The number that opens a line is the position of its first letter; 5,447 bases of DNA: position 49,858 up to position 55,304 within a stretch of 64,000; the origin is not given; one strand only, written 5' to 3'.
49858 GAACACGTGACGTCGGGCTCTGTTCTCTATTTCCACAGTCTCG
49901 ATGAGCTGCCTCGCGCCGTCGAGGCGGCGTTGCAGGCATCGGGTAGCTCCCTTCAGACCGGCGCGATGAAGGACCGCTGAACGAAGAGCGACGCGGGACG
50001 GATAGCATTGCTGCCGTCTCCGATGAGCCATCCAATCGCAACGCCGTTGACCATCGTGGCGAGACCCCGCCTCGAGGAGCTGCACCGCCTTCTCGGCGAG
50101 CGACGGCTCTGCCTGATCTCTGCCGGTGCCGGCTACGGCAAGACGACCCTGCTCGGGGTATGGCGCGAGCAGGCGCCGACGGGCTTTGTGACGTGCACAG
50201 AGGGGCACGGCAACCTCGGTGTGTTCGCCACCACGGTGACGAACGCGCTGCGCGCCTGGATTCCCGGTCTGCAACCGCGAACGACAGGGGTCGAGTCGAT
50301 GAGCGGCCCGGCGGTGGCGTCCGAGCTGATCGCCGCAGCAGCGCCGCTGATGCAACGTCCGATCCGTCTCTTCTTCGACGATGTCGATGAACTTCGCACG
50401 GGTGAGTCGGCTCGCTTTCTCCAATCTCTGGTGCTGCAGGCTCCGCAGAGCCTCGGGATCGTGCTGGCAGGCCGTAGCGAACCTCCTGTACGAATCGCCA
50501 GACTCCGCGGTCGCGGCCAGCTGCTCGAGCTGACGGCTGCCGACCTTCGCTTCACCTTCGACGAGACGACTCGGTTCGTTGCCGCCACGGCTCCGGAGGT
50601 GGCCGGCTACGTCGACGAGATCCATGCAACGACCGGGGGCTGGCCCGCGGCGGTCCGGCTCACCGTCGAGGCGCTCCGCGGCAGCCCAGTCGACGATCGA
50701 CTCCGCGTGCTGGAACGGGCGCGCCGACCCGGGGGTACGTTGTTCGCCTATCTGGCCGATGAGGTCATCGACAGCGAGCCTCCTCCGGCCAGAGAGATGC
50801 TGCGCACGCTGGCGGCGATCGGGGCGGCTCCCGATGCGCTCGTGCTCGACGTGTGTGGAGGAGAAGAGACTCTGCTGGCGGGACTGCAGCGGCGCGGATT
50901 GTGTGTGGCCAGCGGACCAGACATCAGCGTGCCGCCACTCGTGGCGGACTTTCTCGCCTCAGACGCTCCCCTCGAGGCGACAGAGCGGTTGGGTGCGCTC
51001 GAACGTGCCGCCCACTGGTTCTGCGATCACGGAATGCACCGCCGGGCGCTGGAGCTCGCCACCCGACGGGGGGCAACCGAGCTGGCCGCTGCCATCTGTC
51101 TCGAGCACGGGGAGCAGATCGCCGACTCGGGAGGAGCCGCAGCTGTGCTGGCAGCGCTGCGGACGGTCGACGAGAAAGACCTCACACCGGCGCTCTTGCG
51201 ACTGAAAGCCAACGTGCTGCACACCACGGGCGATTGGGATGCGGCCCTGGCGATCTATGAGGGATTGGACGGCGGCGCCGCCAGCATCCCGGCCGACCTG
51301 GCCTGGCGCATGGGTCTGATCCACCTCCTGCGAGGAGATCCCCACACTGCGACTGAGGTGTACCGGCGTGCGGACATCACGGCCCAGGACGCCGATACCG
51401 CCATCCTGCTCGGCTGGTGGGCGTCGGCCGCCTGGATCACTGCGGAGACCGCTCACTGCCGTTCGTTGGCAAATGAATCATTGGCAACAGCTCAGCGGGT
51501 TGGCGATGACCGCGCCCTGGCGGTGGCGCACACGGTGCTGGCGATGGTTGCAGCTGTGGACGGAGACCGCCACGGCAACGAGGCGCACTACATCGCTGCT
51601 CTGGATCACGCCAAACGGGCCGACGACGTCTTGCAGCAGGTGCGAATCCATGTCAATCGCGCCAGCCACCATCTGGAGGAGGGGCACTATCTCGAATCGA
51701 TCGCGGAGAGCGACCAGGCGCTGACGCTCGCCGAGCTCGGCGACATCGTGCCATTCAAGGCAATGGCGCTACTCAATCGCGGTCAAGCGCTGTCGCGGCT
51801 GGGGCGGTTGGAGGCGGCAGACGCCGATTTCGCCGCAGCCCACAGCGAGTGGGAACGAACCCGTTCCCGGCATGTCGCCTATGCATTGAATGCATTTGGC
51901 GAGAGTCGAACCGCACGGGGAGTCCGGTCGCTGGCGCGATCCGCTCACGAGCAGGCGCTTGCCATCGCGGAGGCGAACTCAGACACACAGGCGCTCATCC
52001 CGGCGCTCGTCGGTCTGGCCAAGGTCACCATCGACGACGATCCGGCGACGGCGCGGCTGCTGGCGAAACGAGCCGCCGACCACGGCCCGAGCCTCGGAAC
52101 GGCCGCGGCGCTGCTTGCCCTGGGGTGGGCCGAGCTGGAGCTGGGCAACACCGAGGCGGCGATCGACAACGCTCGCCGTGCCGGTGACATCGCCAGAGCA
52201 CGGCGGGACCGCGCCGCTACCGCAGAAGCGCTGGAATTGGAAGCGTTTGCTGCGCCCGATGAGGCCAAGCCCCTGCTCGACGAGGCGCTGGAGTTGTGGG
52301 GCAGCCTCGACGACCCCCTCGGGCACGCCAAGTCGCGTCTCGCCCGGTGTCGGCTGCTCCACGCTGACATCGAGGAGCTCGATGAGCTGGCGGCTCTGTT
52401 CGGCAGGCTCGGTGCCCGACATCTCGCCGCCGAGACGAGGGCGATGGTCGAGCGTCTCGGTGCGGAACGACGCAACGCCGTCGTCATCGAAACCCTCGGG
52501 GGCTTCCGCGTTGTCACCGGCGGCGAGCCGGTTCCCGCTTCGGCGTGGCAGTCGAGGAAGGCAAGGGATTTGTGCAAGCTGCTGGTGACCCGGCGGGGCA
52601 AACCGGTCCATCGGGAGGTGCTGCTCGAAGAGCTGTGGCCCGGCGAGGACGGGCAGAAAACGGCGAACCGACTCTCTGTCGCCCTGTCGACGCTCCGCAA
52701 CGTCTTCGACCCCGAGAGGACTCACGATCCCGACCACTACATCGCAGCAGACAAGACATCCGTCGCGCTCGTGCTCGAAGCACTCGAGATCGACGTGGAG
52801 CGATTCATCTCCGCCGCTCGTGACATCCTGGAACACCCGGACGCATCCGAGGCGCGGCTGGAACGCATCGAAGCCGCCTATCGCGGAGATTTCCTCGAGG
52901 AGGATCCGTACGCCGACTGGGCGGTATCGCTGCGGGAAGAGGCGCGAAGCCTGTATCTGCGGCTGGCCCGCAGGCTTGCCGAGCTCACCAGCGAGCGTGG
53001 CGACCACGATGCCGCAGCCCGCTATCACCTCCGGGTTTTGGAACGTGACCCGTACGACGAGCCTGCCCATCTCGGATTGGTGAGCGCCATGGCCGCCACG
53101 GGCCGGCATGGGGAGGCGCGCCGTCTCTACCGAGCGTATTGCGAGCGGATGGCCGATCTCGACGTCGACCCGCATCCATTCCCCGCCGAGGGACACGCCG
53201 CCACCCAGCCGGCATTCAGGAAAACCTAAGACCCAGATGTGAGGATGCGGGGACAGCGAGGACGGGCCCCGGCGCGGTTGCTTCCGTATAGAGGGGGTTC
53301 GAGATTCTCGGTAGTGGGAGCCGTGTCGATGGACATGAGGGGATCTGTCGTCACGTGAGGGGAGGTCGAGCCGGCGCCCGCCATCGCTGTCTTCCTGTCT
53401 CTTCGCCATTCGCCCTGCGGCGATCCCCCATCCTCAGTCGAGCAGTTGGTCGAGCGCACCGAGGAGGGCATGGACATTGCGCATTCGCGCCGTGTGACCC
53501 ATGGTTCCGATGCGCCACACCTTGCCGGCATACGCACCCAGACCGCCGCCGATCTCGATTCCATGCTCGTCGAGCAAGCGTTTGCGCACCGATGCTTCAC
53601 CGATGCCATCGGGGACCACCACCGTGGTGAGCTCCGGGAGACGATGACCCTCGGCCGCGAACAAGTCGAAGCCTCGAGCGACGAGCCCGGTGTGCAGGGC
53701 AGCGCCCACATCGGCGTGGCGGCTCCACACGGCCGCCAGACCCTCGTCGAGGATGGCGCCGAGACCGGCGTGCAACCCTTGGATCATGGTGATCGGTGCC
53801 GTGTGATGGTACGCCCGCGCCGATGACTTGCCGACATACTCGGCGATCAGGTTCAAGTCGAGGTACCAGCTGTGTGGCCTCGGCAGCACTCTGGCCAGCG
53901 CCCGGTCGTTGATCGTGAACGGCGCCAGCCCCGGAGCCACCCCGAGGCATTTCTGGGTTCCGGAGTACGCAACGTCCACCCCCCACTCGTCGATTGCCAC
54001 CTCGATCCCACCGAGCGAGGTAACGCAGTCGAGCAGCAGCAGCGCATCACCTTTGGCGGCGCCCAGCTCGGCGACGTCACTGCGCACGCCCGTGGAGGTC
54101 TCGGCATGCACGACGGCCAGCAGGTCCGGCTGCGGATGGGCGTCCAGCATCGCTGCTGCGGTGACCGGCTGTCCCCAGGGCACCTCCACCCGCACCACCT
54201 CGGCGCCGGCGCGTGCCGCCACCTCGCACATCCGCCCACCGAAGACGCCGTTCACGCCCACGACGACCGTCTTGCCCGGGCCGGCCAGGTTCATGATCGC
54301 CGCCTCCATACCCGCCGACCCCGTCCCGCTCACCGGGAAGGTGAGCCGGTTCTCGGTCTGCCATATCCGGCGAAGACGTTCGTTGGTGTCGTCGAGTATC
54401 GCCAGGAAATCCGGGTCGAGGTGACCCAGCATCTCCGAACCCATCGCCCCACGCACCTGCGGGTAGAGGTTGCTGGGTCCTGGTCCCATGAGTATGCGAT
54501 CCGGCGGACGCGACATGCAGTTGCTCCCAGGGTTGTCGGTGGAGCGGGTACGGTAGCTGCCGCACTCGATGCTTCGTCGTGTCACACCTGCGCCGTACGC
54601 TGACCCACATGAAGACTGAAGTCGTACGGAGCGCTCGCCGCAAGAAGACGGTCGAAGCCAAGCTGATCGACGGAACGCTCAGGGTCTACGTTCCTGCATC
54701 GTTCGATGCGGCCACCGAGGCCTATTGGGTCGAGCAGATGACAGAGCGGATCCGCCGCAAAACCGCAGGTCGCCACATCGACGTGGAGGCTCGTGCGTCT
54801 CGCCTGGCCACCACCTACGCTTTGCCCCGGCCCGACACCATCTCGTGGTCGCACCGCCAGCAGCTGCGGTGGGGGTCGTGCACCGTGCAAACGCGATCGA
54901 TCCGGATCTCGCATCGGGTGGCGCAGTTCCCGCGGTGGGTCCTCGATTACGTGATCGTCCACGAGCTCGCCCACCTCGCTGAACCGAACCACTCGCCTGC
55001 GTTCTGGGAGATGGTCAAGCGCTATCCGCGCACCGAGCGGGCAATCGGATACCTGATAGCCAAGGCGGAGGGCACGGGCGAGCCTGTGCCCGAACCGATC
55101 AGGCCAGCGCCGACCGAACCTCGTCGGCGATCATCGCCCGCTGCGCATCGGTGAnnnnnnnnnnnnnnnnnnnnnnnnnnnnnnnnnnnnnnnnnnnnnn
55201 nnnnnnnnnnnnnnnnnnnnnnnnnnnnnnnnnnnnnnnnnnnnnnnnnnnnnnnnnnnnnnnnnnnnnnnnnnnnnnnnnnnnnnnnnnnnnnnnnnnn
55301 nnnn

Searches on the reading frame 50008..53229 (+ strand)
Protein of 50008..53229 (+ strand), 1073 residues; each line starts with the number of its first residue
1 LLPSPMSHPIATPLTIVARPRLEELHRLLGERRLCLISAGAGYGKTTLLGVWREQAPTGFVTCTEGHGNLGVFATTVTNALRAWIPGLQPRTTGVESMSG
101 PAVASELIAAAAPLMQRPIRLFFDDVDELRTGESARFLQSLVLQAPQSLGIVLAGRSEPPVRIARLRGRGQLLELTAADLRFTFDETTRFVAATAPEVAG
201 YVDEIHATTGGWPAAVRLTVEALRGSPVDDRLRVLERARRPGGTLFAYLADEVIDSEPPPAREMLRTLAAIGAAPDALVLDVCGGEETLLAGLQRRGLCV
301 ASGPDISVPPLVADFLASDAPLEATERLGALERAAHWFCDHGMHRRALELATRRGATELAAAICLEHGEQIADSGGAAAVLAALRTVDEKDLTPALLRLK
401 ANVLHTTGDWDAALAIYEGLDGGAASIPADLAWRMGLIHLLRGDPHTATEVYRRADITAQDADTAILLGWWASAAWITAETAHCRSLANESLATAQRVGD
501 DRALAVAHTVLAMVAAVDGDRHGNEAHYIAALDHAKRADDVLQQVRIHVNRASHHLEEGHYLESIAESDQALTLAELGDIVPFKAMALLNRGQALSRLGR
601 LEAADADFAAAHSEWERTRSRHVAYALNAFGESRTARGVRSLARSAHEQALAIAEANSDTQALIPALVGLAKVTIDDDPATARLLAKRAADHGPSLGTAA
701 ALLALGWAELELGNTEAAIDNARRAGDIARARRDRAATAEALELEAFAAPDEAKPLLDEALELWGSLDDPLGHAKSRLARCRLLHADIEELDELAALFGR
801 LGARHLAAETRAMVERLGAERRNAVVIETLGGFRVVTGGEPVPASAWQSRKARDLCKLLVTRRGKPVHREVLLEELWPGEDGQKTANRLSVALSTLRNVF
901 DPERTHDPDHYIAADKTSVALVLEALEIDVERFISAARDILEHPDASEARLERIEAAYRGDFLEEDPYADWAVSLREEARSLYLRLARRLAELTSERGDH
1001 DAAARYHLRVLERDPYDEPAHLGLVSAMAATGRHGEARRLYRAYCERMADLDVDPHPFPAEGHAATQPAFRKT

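Call 22: search_protein_families(library=pfam, proteins=[window:50008-53229:+], max_evalue=0.0001)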
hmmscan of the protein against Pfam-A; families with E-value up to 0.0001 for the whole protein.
window:50008-53229:+ (1073 aa): 6 families
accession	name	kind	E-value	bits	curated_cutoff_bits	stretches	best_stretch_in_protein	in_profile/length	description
PF13424.12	TPR_12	-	7.6e-13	48.9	30.1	0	585-656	3-77/77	Tetratricopeptide repeat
PF03704.23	BTAD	-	1.6e-11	45.2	22.1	1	929-1057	2-136/146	Bacterial transcriptional activator domain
PF00515.34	TPR_1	-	5.5e-09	35.9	27.8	0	585-608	1-24/34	Tetratricopeptide repeat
PF13181.12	TPR_8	-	1.7e-07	31.3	25.7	0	587-610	3-26/34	Tetratricopeptide repeat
PF00486.34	Trans_reg_C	-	4.3e-07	30.3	26.2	1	849-908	7-64/77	Transcriptional regulatory protein, C terminal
PF07719.23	TPR_2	-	6.9e-06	26.2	27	0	585-612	1-28/34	Tetratricopeptide repeat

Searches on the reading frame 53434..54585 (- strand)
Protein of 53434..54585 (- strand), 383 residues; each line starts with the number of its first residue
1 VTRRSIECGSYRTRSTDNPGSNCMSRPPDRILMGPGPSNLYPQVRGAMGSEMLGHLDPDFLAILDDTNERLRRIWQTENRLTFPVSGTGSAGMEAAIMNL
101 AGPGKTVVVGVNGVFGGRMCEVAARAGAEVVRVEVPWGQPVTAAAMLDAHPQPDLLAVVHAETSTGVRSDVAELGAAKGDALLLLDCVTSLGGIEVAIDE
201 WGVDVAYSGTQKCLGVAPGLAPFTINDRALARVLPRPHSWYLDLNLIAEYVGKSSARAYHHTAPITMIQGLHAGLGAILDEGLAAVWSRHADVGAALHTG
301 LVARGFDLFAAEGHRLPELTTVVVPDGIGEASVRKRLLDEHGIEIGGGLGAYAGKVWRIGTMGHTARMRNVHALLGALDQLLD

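Call 36: search_protein_families(library=pfam, proteins=[window:53434-54585:-], max_evalue=0.00001)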
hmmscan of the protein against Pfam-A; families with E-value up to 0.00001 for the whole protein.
window:53434-54585:- (383 aa): 1 family
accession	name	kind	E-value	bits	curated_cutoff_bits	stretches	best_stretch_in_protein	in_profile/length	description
PF00266.25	Aminotran_5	-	5.3e-22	78.7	21.5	1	41-348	23-338/371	Aminotransferase class-V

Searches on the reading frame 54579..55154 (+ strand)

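Call 37: search_protein_families(library=pfam, proteins=[window:54579-55154:+], max_evalue=0.00001)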
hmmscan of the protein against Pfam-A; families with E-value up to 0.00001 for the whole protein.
window:54579-55154:+ (191 aa): 2 families
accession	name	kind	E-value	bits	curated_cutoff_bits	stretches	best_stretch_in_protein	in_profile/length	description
PF01863.23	YgjP-like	-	1.3e-23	84.5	26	1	42-149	91-193/207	YgjP-like, metallopeptidase domain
PF10263.15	SprT-like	-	4.5e-06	26.9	25.6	1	87-134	22-73/108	SprT-like family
